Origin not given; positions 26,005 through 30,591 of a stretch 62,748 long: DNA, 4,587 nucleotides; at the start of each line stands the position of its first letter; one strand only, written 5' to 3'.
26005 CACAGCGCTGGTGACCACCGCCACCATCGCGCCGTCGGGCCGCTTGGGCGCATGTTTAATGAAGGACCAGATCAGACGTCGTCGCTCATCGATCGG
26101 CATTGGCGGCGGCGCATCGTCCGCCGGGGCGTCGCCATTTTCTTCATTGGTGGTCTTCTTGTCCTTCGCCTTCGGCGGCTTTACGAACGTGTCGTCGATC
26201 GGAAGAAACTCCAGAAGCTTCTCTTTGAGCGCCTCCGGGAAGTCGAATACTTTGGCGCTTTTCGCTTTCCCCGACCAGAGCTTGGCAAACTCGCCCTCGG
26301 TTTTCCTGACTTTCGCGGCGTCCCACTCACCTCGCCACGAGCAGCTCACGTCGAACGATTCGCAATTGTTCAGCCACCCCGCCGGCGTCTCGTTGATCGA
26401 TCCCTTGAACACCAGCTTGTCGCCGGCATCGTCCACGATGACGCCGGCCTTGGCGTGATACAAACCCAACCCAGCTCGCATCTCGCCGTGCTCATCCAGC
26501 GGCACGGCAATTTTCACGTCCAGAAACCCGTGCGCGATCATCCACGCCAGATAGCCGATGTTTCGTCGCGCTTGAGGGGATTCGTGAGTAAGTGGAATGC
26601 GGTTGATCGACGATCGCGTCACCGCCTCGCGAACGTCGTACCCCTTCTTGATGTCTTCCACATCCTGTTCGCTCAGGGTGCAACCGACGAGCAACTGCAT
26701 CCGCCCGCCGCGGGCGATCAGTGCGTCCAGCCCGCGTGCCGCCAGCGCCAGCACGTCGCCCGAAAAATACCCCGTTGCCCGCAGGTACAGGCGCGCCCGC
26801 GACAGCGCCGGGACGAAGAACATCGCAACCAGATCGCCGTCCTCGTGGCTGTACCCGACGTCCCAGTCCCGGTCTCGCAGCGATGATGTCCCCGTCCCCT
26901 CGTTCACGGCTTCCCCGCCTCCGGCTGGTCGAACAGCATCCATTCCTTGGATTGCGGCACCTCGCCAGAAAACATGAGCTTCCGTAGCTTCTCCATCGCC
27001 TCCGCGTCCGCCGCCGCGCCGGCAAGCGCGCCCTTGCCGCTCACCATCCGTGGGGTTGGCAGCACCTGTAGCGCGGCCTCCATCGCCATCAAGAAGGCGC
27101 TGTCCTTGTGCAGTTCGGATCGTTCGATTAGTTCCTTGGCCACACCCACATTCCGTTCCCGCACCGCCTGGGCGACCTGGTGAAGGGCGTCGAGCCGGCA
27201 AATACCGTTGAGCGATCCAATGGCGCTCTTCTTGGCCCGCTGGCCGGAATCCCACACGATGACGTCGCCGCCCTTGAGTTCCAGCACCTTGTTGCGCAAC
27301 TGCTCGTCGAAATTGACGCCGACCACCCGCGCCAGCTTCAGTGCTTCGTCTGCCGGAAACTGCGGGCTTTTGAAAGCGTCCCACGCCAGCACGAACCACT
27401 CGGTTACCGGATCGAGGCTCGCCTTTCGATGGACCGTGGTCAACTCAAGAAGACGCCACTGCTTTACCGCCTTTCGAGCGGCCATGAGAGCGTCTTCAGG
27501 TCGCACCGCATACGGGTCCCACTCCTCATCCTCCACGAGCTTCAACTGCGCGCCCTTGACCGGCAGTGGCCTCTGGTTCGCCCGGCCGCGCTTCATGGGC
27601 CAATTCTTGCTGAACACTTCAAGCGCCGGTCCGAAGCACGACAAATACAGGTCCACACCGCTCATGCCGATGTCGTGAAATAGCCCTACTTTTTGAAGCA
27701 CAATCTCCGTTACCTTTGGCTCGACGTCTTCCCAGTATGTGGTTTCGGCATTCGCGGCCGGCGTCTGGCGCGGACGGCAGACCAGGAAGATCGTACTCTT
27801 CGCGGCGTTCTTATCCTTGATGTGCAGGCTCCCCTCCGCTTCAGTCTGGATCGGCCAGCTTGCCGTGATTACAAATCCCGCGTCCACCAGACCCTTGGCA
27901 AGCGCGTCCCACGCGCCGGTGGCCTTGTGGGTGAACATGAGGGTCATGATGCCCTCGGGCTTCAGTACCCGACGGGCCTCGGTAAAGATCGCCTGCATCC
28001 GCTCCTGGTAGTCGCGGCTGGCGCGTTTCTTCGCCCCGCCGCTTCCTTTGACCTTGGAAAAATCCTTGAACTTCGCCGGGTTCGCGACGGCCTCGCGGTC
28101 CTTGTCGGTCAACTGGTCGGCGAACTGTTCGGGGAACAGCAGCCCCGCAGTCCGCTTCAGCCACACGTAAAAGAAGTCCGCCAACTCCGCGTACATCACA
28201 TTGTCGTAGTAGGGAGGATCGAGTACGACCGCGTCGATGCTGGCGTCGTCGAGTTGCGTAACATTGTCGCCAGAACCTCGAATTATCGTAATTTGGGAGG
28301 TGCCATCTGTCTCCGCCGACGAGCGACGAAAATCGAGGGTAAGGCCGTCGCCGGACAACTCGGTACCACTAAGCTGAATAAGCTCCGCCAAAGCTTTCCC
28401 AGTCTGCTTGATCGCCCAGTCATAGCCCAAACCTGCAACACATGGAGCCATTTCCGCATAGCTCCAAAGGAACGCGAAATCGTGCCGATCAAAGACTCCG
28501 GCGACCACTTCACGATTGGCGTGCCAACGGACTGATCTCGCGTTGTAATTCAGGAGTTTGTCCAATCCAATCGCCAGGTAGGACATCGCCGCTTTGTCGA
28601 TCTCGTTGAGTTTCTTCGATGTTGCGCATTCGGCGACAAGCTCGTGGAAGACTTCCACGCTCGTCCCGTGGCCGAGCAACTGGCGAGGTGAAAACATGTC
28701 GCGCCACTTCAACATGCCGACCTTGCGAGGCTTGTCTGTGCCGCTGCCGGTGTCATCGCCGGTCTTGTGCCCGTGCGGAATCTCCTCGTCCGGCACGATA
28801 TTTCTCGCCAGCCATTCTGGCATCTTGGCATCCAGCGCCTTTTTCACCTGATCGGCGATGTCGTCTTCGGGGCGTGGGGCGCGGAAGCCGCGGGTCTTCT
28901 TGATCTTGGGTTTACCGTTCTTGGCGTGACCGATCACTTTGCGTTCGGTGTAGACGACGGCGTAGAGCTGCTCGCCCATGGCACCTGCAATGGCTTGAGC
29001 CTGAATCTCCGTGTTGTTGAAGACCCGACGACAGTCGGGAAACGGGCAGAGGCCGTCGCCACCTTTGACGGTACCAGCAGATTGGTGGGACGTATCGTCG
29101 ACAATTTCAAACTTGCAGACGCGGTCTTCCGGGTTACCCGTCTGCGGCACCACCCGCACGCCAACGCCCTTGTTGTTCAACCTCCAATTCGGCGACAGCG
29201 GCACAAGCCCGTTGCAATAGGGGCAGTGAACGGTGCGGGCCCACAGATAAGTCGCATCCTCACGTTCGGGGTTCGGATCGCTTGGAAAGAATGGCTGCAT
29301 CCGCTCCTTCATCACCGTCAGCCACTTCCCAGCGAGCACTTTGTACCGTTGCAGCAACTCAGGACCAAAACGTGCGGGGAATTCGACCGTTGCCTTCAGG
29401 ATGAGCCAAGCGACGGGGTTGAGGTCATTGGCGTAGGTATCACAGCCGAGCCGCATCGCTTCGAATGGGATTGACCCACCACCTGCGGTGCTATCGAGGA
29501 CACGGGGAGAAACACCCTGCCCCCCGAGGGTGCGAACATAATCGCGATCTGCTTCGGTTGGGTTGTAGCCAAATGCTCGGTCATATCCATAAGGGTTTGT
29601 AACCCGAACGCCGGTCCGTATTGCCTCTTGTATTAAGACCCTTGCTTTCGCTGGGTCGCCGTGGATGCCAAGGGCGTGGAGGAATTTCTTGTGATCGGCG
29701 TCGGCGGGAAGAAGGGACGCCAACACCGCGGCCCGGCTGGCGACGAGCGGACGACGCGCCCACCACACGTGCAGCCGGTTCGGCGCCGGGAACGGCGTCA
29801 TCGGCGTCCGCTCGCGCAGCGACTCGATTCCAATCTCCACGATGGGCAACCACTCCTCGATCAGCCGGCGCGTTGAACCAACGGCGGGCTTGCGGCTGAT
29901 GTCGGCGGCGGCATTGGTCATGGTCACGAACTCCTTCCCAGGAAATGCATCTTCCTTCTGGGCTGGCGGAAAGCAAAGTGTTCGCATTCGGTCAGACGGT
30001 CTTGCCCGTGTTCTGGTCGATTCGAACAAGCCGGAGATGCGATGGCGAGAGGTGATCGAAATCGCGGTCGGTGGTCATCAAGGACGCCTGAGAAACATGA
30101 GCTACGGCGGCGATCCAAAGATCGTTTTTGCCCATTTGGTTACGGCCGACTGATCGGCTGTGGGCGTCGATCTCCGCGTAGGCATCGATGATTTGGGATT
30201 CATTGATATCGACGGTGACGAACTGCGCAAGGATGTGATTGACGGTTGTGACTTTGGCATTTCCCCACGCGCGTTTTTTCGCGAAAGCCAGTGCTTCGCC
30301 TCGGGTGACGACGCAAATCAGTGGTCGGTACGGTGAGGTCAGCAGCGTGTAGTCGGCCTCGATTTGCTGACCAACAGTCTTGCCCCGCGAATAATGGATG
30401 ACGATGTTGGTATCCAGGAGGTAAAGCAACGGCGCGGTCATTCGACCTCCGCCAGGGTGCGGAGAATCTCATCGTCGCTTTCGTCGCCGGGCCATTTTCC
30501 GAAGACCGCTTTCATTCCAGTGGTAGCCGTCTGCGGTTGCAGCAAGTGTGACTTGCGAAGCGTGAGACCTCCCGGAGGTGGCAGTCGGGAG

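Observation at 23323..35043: Seven-gene minus-strand operon: DUF499 ATPase, small protein, 317-aa protein + PIN, DUF1156 methyltransferase, PLD-SNF2 helicase, small tail gene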

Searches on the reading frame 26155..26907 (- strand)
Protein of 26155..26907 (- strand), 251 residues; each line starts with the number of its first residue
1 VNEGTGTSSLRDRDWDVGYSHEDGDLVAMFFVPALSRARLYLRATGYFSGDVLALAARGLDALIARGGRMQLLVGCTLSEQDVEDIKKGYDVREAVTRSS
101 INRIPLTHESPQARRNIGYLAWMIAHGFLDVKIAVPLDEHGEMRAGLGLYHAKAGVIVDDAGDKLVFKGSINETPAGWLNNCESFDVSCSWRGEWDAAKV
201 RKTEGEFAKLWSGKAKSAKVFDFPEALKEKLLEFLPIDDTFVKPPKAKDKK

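Call 63: search_solved_structures(query=window:26155-26907:-, max_evalue=1, show_alignments=2)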
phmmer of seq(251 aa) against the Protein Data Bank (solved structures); distinct sequences matched with E-value up to 1: 2.
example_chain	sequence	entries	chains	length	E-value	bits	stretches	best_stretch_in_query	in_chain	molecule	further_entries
8io6_A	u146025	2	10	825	0.87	12.3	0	171-239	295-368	Xylulose5phosphatefructose6phosphate phosphoketolase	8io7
3ai7_A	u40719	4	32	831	0.88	12.3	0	171-239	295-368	Xylulose-5-phosphate/fructose-6-phosphate phosphoketolase | Phosphoketolase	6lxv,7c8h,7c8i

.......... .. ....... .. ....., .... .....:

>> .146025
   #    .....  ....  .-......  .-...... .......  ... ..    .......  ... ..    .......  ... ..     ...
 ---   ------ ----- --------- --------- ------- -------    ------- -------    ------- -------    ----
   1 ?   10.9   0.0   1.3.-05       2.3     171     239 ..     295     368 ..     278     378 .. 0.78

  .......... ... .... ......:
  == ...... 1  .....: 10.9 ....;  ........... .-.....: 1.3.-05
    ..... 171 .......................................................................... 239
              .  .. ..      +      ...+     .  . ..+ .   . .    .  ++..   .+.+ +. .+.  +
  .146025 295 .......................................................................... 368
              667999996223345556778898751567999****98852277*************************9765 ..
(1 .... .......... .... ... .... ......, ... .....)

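Call 94: search_protein_families(library=pfam, proteins=[window:26155-26907:-], max_evalue=5)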
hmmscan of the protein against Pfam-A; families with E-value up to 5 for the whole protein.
seq(251 aa): 1 family
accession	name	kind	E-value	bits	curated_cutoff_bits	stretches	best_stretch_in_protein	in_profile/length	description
PF13091.12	PLDc_2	-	0.0018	18.6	27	1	143-211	78-132/132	PLD-like domain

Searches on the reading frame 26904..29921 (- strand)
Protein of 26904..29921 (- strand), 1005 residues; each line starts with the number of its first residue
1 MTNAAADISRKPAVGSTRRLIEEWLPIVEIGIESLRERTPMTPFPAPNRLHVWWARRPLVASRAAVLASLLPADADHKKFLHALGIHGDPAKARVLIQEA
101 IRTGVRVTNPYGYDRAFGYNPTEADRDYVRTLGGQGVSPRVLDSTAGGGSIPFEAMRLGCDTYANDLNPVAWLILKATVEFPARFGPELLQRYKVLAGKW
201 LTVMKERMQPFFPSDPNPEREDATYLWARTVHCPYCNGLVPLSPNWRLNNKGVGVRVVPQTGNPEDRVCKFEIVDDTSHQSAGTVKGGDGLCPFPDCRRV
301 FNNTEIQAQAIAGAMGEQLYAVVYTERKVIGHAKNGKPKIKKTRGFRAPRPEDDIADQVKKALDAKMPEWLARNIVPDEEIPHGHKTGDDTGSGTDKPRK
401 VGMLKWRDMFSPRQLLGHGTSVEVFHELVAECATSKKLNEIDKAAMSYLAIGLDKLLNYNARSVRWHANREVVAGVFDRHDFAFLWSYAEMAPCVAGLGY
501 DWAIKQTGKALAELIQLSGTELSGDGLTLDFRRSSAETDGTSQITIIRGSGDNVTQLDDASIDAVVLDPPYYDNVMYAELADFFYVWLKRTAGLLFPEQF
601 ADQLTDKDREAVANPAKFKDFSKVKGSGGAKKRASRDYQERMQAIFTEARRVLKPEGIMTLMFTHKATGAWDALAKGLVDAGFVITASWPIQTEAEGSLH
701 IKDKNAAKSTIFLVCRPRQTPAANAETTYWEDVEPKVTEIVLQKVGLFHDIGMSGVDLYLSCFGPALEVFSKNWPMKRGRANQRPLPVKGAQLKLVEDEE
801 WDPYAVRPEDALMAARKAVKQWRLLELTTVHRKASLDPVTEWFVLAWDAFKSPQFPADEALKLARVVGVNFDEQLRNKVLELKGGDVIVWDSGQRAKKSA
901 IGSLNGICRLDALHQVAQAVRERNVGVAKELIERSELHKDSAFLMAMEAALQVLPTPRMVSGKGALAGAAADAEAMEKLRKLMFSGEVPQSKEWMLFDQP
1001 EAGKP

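Call 5: search_protein_families(library=pfam, proteins=[window:26904-29921:-], max_evalue=0.01)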
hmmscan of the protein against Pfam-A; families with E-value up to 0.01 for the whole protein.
window:26904-29921:- (1005 aa): 4 families
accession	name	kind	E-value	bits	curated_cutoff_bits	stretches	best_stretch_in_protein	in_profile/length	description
PF06634.17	DUF1156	-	1.2e-15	57.9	24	1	24-74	1-50/73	Protein of unknown function (DUF1156)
PF01555.25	N6_N4_Mtase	-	0.00016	22.2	26.7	1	562-685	1-74/221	DNA methylase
PF03602.21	Cons_hypoth95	-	0.0039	17.3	24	0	545-594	95-148/182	Conserved hypothetical protein 95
PF08241.18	Methyltransf_11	-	0.0055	17.8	21.2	0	640-659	74-93/95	Methyltransferase domain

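Call 6: search_protein_families(library=padloc, proteins=[window:26904-29921:-], max_evalue=0.01)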
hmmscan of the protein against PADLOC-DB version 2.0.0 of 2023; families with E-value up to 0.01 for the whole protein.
window:26904-29921:- (1005 aa): 18 families
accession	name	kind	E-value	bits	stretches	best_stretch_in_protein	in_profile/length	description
PDLC00661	HmaB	-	1e-65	220.2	3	224-772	270-780/973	DNA-adenine methylase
PDLC00660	HmaB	-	1.8e-64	216.1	3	224-773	269-781/967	DNA-adenine methylase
PDLC02189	DUF1156_MTase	-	9.9e-51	170.9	4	560-745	545-702/944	-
PDLC03233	MTase_II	-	8.2e-49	164.8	3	393-722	348-648/731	Type II methyltransferase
PDLC03352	MTase_II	-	1.7e-35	120.2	2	404-714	413-738/1023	Type II methyltransferase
PDLC03314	MTase_II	-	3.1e-34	116.2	3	556-748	541-709/944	Type II methyltransferase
PDLC02541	PglX|PglXI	-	2.3e-16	57.1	1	541-700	473-604/919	PglXI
PDLC03312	MTase_II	-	5.6e-11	38.9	1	546-685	1113-1230/1344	Type II methyltransferase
PDLC03346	MTase_II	-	8.1e-09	31.7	1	560-715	606-734/1068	Type II methyltransferase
PDLC04134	mad2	-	4.3e-07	27.1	1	537-684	334-419/492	mads_2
PDLC03325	MTase_II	-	3.3e-06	24.1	0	527-587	260-317/426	Type II methyltransferase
PDLC03319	MTase_II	-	5.5e-06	23.5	0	141-180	27-66/503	Type II methyltransferase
PDLC03316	MTase_II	-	3.7e-05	20.9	0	61-171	251-367/390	Type II methyltransferase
PDLC03387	MTase_II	-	0.001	16.3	0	546-578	14-47/289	Type II methyltransferase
PDLC03353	MTase_II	-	0.0019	15.8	1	543-664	9-81/260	Type II methyltransferase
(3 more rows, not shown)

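Call 7: search_protein_families(library=ncbifam, proteins=[window:26904-29921:-], max_evalue=0.01)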
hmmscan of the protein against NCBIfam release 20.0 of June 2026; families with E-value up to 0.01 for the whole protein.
window:26904-29921:- (1005 aa): 1 family
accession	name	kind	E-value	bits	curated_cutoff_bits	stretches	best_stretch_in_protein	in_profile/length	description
NF042963.1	DUF1156_antiphage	equivalog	5.9e-69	233.2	1000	3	136-490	182-536/960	anti-phage-associated DUF1156 domain-containing protein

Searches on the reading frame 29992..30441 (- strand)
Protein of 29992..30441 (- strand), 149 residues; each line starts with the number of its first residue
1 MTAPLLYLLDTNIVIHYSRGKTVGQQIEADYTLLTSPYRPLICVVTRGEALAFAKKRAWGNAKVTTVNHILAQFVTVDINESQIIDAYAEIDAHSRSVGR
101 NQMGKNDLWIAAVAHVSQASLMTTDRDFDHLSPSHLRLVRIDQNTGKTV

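Call 5: search_protein_families(library=pfam, proteins=[window:29992-30441:-], max_evalue=0.01)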
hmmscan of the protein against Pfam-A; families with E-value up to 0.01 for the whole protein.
window:29992-30441:- (149 aa): 2 families
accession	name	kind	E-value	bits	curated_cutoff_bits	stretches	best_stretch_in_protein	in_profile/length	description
PF01850.27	PIN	-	6.3e-12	46.6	23.6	1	7-131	1-117/120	PIN domain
PF10130.15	PIN_2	-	0.0067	17.1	22.4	1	9-129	2-116/133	PIN domain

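Call 6: search_protein_families(library=padloc, proteins=[window:29992-30441:-], max_evalue=0.01)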
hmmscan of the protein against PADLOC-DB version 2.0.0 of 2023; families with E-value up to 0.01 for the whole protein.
window:29992-30441:- (149 aa): 0 families

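Call 7: search_protein_families(library=ncbifam, proteins=[window:29992-30441:-], max_evalue=0.01)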
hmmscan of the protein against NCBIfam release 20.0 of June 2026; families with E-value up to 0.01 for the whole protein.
window:29992-30441:- (149 aa): 2 families
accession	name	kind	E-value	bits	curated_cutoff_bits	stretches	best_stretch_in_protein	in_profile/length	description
NF047959.1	TA_toxin_VapC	equivalog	1.9e-11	44.1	80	1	8-132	2-120/125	type II toxin-antitoxin system VapC family toxin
NF047863.1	VapCLeptosp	equivalog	4.7e-08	33.4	140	1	7-128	1-118/130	type II toxin-antitoxin system tRNA(fMet)-specific endonuclease VapC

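Call 60: search_solved_structures(query=window:29992-30441:-, max_evalue=0.01, show_alignments=1)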
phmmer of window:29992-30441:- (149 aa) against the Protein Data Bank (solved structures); distinct sequences matched with E-value up to 0.01: 2.
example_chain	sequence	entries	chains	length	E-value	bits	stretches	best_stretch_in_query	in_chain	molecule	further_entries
6nkl_A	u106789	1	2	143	0.0045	20.2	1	5-125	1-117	Ribonuclease VapC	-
3dbo_B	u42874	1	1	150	0.0049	20.1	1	2-133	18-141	Uncharacterized protein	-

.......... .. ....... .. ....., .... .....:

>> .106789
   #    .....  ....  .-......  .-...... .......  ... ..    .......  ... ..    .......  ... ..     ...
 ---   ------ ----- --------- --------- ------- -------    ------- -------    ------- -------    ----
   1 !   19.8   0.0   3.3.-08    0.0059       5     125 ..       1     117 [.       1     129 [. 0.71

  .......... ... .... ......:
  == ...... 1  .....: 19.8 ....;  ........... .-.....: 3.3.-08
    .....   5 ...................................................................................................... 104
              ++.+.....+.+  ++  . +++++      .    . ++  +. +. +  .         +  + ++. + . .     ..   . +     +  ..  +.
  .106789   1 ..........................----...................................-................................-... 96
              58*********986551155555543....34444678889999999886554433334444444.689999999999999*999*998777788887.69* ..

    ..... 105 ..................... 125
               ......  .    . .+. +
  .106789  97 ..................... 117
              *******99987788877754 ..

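Call 61: search_protein_families(library=phrogs, proteins=[window:29992-30441:-], max_evalue=0.01)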
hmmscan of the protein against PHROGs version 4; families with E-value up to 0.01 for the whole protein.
window:29992-30441:- (149 aa): 1 family
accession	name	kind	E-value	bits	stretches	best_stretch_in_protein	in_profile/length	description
phrog_13721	-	unknown function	5.4e-10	40.8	1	7-131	4-126/136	-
